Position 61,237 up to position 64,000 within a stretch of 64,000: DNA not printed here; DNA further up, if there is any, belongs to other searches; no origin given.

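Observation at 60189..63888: Translationally coupled AAA+ ATPase + cytoplasmic S8 subtilase pair on a mobile island: candidate defence or abortive-infection module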

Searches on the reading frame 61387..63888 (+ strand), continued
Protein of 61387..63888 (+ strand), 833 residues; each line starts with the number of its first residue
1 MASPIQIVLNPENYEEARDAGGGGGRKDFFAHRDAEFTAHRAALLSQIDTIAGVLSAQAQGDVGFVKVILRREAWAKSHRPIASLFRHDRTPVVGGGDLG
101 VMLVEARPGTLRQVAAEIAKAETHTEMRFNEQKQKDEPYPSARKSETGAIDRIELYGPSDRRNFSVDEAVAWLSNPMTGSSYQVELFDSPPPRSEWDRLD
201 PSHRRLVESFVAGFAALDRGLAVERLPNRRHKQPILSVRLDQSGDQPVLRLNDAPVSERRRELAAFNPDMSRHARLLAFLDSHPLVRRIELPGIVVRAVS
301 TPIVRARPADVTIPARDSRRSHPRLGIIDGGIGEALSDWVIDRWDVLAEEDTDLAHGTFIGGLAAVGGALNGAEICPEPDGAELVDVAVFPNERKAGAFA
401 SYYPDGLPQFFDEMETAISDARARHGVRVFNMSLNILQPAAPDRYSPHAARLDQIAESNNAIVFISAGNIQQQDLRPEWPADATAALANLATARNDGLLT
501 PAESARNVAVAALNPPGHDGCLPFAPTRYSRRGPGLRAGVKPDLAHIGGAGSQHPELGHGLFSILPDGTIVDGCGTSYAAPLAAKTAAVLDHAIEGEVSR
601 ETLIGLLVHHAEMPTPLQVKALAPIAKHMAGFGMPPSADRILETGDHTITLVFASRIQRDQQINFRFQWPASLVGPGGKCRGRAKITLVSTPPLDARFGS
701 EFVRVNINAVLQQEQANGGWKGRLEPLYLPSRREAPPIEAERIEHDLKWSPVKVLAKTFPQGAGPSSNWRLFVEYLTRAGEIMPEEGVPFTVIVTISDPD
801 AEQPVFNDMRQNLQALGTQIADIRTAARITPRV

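Call 51: find_homologous_proteins(query=L089:6801-7988:+, max_evalue=1e-10)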
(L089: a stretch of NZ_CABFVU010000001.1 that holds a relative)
Query L089:6801-7988:+ (395 aa): 5236 proteins with E <= 1e-10 among 8000 candidates; the best 120 are listed.
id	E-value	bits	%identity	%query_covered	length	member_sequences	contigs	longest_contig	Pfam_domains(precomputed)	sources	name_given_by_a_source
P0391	1.6e-253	858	98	100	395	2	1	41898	PF00004.36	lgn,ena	-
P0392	5.9e-251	850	98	100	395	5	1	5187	PF00004.36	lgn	-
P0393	2.2e-246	835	95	100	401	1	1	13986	PF00004.36,PF13401.13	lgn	-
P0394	4.1e-234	794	89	100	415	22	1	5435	PF00004.36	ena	-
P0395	6.4e-233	790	88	100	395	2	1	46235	PF00004.36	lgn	-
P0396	1.6e-230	782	89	100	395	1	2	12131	PF00004.36,PF13401.13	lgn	-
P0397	9.9e-230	780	88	100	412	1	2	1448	PF00004.36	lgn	-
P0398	7.7e-229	777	88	100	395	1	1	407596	PF00004.36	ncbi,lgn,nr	ncbi:MAG: ATP-binding protein [Flavipsychrobacter sp.]|nr:ATP-binding protein [Flavipsychrobacter sp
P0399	8.1e-229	777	87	100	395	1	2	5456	PF00004.36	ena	-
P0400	9.5e-228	773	87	100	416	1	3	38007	PF00004.36,PF13401.13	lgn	-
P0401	5.5e-227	771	87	99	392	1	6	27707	PF00004.36,PF13401.13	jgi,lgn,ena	jgi:SpoVK/Ycf46/Vps4 family AAA+-type ATPase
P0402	8.3e-227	770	87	100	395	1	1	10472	PF00004.36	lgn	-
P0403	1.0e-226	770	86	100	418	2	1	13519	PF00004.36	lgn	-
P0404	1.2e-226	770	87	100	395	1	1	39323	PF00004.36,PF13401.13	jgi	jgi:hypothetical protein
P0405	2.2e-226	769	86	99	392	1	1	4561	PF00004.36,PF13401.13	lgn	-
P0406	9.4e-226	767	86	100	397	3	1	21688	PF00004.36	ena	-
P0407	1.1e-224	763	86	99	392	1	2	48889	PF00004.36,PF13401.13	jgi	jgi:SpoVK/Ycf46/Vps4 family AAA+-type ATPase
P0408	2.8e-224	762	85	100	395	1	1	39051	PF00004.36,PF13401.13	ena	-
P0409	3.7e-224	762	87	96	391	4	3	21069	PF00004.36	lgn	-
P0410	3.9e-224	761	86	100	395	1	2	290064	PF00004.36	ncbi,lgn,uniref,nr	ncbi:AAA family ATPase [Aequorivita antarctica]|uniref:ATP-binding protein n=1 Tax=Aequorivita antar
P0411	1.0e-223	760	87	100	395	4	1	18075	PF00004.36,PF13401.13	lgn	-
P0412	1.7e-223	759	86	100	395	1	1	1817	PF00004.36,PF13401.13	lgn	-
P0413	7.9e-222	754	85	100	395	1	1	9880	PF00004.36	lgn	-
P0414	1.3e-221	753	86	100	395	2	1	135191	PF00004.36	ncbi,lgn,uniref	ncbi:AAA family ATPase [Flavobacterium sp.]|uniref:AAA family ATPase n=1 Tax=Flavobacterium sp. TaxI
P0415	2.8e-221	752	85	100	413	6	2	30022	PF00004.36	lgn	-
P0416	3.0e-221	752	84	100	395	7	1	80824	PF00004.36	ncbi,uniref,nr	ncbi:AAA family ATPase [Arsenicibacter rosenii]|uniref:AAA family ATPase n=1 Tax=Arsenicibacter rose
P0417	3.6e-221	752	85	100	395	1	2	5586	PF00004.36,PF13401.13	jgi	jgi:SpoVK/Ycf46/Vps4 family AAA+-type ATPase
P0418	1.6e-220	750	85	100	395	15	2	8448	PF00004.36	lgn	-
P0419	2.2e-220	749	84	100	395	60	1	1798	PF00004.36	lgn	-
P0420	3.1e-220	749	86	100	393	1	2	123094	PF00004.36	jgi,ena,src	-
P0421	4.0e-220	748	84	100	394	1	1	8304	PF00004.36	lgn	-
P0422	5.7e-220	748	85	100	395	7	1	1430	PF00004.36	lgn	-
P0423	6.7e-220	748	85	99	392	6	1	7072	PF00004.36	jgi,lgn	-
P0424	1.1e-218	744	85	99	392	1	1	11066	PF00004.36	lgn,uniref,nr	uniref:ATP-binding protein n=1 Tax=Roseihalotalea indica TaxID=2867963 RepID=A0AA49GPL5_9BACT|nr:ATP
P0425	1.3e-218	743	84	99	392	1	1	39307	PF00004.36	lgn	-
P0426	1.4e-218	743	84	100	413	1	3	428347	PF00004.36,PF13401.13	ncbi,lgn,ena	-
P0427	1.4e-217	740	84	100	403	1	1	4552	PF00004.36,PF13401.13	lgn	-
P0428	7.0e-217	738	84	99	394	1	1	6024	PF00004.36,PF13401.13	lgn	-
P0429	1.2e-216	737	83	100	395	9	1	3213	PF00004.36,PF13401.13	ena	-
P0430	2.0e-216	736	83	100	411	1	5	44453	PF00004.36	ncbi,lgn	-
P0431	2.6e-216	736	84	99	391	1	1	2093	PF00004.36,PF13401.13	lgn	-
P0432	3.5e-216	735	83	100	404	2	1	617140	PF00004.36,PF13401.13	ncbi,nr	ncbi:MAG: ATP-binding protein [Algoriphagus sp.]|nr:ATP-binding protein [Algoriphagus sp.]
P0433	6.1e-216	735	83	100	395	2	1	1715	PF00004.36,PF13401.13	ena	-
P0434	6.4e-216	734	84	100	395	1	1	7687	PF00004.36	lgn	-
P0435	2.1e-215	733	83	100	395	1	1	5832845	PF00004.36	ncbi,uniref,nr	ncbi:ATP-binding protein [Flavobacterium gelatinilyticum]|uniref:ATP-binding protein n=1 Tax=Flavoba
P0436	2.7e-215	732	82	100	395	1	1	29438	PF00004.36,PF13401.13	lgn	-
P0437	4.2e-215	732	82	100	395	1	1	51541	PF00004.36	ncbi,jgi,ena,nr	ncbi:MAG TPA: ATP-binding protein [Saprospiraceae bacterium]|nr:ATP-binding protein [Saprospiraceae 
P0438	6.4e-215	731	83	100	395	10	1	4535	PF00004.36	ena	-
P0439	1.3e-214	730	83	100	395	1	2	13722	PF00004.36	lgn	-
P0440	1.6e-214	730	83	100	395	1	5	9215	PF00004.36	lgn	-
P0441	1.6e-214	730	82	100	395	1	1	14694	PF00004.36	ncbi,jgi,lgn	-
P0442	3.1e-214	729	82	100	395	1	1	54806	PF00004.36,PF13401.13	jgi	jgi:SpoVK/Ycf46/Vps4 family AAA+-type ATPase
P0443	6.4e-214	728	84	100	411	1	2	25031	PF00004.36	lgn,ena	-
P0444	8.1e-214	728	82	99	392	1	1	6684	PF00004.36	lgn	-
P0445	3.8e-213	725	83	100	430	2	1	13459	PF00004.36,PF13401.13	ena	-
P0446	1.6e-212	723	79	100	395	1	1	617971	PF00004.36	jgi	jgi:SpoVK/Ycf46/Vps4 family AAA+-type ATPase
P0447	8.9e-211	718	81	100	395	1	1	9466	PF00004.36,PF13401.13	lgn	-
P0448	3.9e-210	715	79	100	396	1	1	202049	PF00004.36,PF13401.13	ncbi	ncbi:MAG: ATP-binding protein [Flavobacteriaceae bacterium]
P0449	2.9e-209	713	79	100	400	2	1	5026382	PF00004.36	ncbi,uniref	ncbi:AAA family ATPase [Chryseobacterium cucumeris]|uniref:AAA family ATPase n=1 Tax=Chryseobacteriu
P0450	3.7e-209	712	79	100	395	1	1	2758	PF00004.36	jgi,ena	-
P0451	9.9e-209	711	80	100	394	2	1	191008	PF00004.36,PF13401.13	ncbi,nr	ncbi:AAA family ATPase [[Flexibacter] sp. ATCC 35208]|nr:AAA family ATPase [[Flexibacter] sp. ATCC 3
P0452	3.0e-208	709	78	100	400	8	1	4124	PF00004.36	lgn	-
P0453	3.1e-208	709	81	100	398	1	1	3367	PF00004.36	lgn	-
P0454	2.5e-207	706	84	94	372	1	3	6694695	PF00004.36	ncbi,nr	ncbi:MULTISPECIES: AAA family ATPase [Sphingobacteriaceae]|nr:AAA family ATPase [Sphingobacterium sp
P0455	8.6e-207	704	80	99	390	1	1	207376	PF00004.36,PF13401.13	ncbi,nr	ncbi:MAG: AAA family ATPase [Flavobacterium sp.]|nr:MAG: AAA family ATPase [Flavobacterium sp.]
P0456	2.7e-206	703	79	96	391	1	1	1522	PF00004.36,PF13401.13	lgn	-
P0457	2.9e-206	703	78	100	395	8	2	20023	PF00004.36,PF13401.13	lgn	-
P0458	5.9e-205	698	80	99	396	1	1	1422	PF00004.36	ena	-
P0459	3.2e-203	693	79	99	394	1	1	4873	PF00004.36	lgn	-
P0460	6.7e-203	692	79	99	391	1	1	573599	PF00004.36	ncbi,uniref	ncbi:AAA family ATPase [Flavobacterium sp.]|uniref:AAA family ATPase n=1 Tax=Flavobacterium sp. TaxI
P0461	3.4e-202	689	80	96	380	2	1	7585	PF00004.36,PF13401.13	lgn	-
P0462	5.0e-201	685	76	100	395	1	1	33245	PF00004.36,PF13401.13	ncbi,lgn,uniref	uniref:AAA family ATPase n=1 Tax=Fulvivirga sp. TaxID=1931237 RepID=UPI00404B1672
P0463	1.0e-200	684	76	99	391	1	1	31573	PF00004.36,PF13401.13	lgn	-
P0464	2.3e-200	683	77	99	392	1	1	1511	PF00004.36,PF13401.13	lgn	-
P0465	2.5e-200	683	77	100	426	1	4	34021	PF00004.36,PF13401.13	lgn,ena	-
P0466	1.6e-198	677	77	96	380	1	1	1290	PF00004.36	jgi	-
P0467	5.5e-198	675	86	90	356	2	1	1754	PF00004.36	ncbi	ncbi:MAG: ATP-binding protein, partial [Chryseobacterium sp.]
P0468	2.2e-196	670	76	100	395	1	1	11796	PF00004.36,PF13401.13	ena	-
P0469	7.2e-195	665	75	100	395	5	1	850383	PF00004.36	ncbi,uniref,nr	ncbi:ATP-binding protein [Croceitalea sp. P059]|uniref:AAA family ATPase n=1 Tax=Croceitalea sp. P05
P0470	3.5e-194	663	73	100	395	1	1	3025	PF00004.36,PF13401.13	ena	-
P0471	8.8e-194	662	75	99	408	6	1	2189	PF00004.36,PF13401.13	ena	-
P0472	2.8e-190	650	74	100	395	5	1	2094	PF00004.36,PF13401.13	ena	-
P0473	1.6e-188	644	72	99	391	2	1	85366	PF00004.36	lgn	-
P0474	1.5e-187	641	73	100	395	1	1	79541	PF00004.36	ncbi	-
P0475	2.0e-187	641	70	99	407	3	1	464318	PF00004.36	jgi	-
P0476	4.1e-187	640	73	98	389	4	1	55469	PF00004.36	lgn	-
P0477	5.3e-187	639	72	99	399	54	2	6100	PF00004.36,PF13401.13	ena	-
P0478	5.3e-187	639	73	100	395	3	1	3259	PF00004.36,PF13401.13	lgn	-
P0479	1.7e-186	638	72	100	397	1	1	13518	PF00004.36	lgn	-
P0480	4.3e-186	636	73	98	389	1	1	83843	PF00004.36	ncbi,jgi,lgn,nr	ncbi:MAG: ATP-binding protein [Prevotella sp.]|jgi:SpoVK/Ycf46/Vps4 family AAA+-type ATPase|nr:ATP-b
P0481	4.8e-186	636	72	100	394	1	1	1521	PF00004.36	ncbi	-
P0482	5.7e-186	636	72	98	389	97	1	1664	PF00004.36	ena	-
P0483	1.4e-185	635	73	98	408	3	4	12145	PF00004.36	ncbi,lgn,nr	ncbi:MAG: ATP-binding protein [Tissierellia bacterium]|nr:ATP-binding protein [Tissierellia bacteriu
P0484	8.1e-185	632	71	98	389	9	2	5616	PF00004.36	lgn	-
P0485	9.2e-185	632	72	98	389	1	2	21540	PF00004.36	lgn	-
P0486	1.6e-184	631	73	98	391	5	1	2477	PF00004.36,PF13401.13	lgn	-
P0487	3.6e-184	630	82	85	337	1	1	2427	PF00004.36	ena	-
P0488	5.1e-184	629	70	100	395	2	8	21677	PF00004.36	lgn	-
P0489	1.4e-183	628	73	95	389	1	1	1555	PF00004.36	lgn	-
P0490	1.4e-183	628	71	99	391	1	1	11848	PF00004.36,PF13401.13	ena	-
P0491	4.2e-183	626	74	94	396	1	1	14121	PF00004.36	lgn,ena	-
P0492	1.1e-182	625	72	98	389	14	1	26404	PF00004.36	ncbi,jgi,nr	ncbi:MAG: ATP-binding protein [Prevotella sp.]|jgi:hypothetical protein|nr:ATP-binding protein [Prev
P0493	1.9e-182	624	68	100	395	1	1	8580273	PF00004.36,PF13401.13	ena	-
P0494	2.0e-182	624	70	99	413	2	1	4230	PF00004.36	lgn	-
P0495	3.1e-182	624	72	98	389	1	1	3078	PF00004.36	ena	-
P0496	3.7e-182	623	70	99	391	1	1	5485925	PF00004.36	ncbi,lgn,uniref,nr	ncbi:ATP-binding protein [Mucilaginibacter terrae]|uniref:SpoVK/Ycf46/Vps4 family AAA+-type ATPase n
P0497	3.7e-182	623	72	98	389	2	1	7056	PF00004.36,PF13401.13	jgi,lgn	jgi:hypothetical protein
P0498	1.1e-181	622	67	100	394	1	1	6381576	PF00004.36,PF13401.13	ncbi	ncbi:AAA family ATPase [Pedobacter panaciterrae]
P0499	1.1e-181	622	71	99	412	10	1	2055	PF00004.36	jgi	jgi:SpoVK/Ycf46/Vps4 family AAA+-type ATPase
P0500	3.9e-181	620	72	98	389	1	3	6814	PF00004.36,PF13401.13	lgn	-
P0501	2.2e-180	618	73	95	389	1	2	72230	PF00004.36,PF13401.13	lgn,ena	-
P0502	2.2e-180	617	68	100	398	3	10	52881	PF00004.36,PF13401.13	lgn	-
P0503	2.5e-180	617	72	95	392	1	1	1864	PF00004.36,PF13401.13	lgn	-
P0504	1.8e-179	614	71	98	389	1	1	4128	PF00004.36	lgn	-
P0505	4.2e-179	613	71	98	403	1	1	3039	PF00004.36,PF13401.13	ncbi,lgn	-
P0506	6.1e-174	596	68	99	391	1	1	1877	PF00004.36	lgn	-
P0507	6.4e-174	596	67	100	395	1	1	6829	PF00004.36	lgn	-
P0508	8.7e-174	596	67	99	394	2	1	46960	PF00004.36,PF13401.13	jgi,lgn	-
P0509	5.2e-173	593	66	98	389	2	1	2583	PF00004.36,PF13401.13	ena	-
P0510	6.3e-173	593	66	100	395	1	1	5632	PF00004.36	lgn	-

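Call 58: predict_structure(alignment_id=A2)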
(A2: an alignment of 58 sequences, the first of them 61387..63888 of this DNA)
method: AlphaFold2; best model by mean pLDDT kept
length: 833 residues; sequences in the alignment: 58
mean_pLDDT: 90.6   pTM: 0.92
mean pLDDT of the five models: 90.6, 90.6, 90.4, 89.8, 88.2
residues with pLDDT >= 90: 638; 70-90: 147; 50-70: 35; < 50: 13
segments of 3 or more residues with pLDDT < 50: 255-260, 828-833
pLDDT, mean of each block of 10 residues (from residue 1): 80 87 78 95 98 95 95 85 91 92 96 97 92 90 95 96 95 91 92 90 94 90 77 84 87 56 82 96 95 83 61 88 96 96 94 95 95 95 97 89 89 96 96 94 90 94 96 93 95 93 96 93 96 85 96 89 93 95 98 89 97 94 91 96 94 93 95 94 97 92 93 95 85 67 83 95 95 90 92 97 95 91 69 34
secondary structure, 60 per line:
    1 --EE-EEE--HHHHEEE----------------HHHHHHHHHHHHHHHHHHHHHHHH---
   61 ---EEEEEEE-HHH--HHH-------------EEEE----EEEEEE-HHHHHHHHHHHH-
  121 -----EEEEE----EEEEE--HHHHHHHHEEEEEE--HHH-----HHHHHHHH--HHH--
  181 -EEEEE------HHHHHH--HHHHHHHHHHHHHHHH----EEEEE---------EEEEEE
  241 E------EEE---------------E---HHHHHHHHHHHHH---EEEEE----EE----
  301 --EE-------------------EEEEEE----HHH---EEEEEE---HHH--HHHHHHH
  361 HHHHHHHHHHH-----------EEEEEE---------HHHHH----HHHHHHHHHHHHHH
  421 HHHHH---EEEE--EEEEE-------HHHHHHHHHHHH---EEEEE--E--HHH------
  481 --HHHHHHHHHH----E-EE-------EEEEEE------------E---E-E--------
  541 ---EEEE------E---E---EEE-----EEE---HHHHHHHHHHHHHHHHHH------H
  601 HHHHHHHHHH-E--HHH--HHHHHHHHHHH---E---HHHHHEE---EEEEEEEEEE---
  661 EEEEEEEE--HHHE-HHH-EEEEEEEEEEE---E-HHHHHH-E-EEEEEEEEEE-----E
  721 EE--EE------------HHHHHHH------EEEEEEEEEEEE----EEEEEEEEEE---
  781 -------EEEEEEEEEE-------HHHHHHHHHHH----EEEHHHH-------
elements in order (helices of 4 or more, strands of 3 or more residues): E6-8 H11-14 E15-17 H34-57 E64-70 E93-96 E101-106 H108-119 E126-130 E135-139 H142-149 E150-155 H166-173 E182-186 H193-198 H201-216 E221-225 E235-241 E248-250 H270-282 E286-290 E324-329 E340-345 H354-371 E383-388 H398-402 H407-425 E429-432 E435-439 H447-458 E462-466 H483-492 E508-513 E544-547 E562-564 E570-572 H576-593 H600-610 H620-630 H638-642 E648-657 E661-668 E680-690 H696-701 E705-714 E720-722 H739-745 E752-763 E768-777 E788-797 H805-815 E820-822 H823-826

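Call 61: fold_search(model_id=the predicted structure, library=pdb)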
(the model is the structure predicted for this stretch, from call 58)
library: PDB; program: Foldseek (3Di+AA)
matches with E <= 10: 1218; with E <= 0.001: 216
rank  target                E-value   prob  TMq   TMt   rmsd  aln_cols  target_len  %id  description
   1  3afg_B                1.9e-21  1.00  0.36  0.55   9.1       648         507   15  Crystal structure of ProN-Tk-SP from Thermococcus kodakaraensis (released 2010-08-04)
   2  3afg_A                6.4e-21  1.00  0.36  0.55   8.9       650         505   15  Crystal structure of ProN-Tk-SP from Thermococcus kodakaraensis (released 2010-08-04)
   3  1wmd                  1.9e-19  1.00  0.37  0.67   5.4       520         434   16  Crystal Structure of alkaline serine protease KP-43 from Bacillus sp. KSM-KP43 (1.30 angstrom, 100 K) (released 2004-09-14)
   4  5fax_A                8.8e-19  1.00  0.35  0.62   6.1       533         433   15  Structure of subtilase SubHal from Bacillus halmapalus (released 2016-05-18)
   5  2id4_B                3.9e-14  1.00  0.25  0.41  13.1       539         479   14  The 1.9 A structure of Kex2 in complex with an Ac-R-E-R-K-chloromethyl ketone inhibitor. (released 2007-05-01)
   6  1r64_A                7.0e-14  1.00  0.25  0.42  12.7       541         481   12  The 2.2 A crystal structure of Kex2 protease in complex with Ac-Arg-Glu-Lys-boroArg peptidyl boronic acid inhibitor (released 2004-03-09)
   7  2id4_A                7.5e-14  1.00  0.25  0.41  12.9       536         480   13  The 1.9 A structure of Kex2 in complex with an Ac-R-E-R-K-chloromethyl ketone inhibitor. (released 2007-05-01)
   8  8uw8_A                7.9e-14  1.00  0.28  0.32  10.4       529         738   16  Site-one protease and SPRING (released 2024-07-10)
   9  1ot5_A                1.7e-13  1.00  0.25  0.42  12.5       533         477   12  The 2.4 Angstrom Crystal Structure of Kex2 in complex with a peptidyl-boronic acid inhibitor (released 2003-06-17)
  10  9csd_A                1.9e-13  1.00  0.26  0.29  13.2       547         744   14  The Ectodomains of SPRING and S1P with the inhibitor PF-429242 (released 2025-04-23)
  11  3bps_A                6.1e-13  1.00  0.24  0.42  14.1       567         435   13  PCSK9:EGF-A complex (released 2008-02-12)
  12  6hlb_A                9.8e-13  1.00  0.26  0.43  13.4       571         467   12  X-ray structure of furin in complex with the cyclic peptide c[succinyl-Phe-2-Nal-(Arg)4-Lys]-Arg-4-Amba (released 2019-02-06)
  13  8jmw_A                1.0e-12  1.00  0.28  0.43   9.2       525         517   15  Fibril form of serine peptidase Vpr (released 2023-12-06)
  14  3h42_B                1.8e-12  1.00  0.24  0.38  13.7       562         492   12  Crystal structure of PCSK9 in complex with Fab from LDLR competitive antibody (released 2009-05-05)
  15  1r6v                  1.9e-12  1.00  0.29  0.35  18.1       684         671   14  Crystal structure of fervidolysin from Fervidobacterium pennivorans, a keratinolytic enzyme related to subtilisin (released 2004-10-19)
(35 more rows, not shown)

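Call 65: search_solved_structures(query=A2, max_evalue=0.01)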
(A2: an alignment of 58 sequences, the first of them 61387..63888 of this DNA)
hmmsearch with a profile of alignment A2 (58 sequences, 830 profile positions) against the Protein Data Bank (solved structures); distinct sequences matched with E-value up to 0.01: 26.
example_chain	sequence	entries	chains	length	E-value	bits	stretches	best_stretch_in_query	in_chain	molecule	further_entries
9ues_B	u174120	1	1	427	3.8e-12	48.4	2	323-470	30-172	Subtilisin-like serine protease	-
3afg_A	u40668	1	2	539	6.5e-12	47.6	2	323-470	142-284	Subtilisin-like serine protease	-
3eif_A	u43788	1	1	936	7.5e-08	34.2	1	512-595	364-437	C5a peptidase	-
7yzx_A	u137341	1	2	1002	1.4e-07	33.3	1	512-595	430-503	C5a peptidase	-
1xf1_A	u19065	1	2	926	1e-06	30.4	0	514-595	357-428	C5a peptidase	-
8bty_A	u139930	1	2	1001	1.3e-06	30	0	514-595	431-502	C5a peptidase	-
7bj3_A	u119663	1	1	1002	2e-06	29.4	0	512-595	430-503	C5a peptidase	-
1wmd_A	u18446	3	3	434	4e-06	28.5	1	493-590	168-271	protease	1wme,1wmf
5fax_A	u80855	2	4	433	4.9e-06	28.2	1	493-590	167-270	Subtilase SubHal from Bacillus halmapalus | Enzyme subtilase SubHal from Bacillus halmapalus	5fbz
4kg7_A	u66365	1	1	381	5.8e-06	27.9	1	323-590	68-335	Peptidase S8 and S53, subtilisin, kexin, sedolisin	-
4i0w_B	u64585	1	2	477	9.3e-05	24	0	353-471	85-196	Protease CspB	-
1dbi_A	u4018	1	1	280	0.00063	21.2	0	318-436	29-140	AK.1 SERINE PROTEASE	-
7xr8_A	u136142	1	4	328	0.00073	21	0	323-478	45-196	Major intracellular serine protease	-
1thm_A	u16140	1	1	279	0.001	20.5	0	317-392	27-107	THERMITASE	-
1tec_E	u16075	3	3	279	0.0018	19.7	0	317-392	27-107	THERMITASE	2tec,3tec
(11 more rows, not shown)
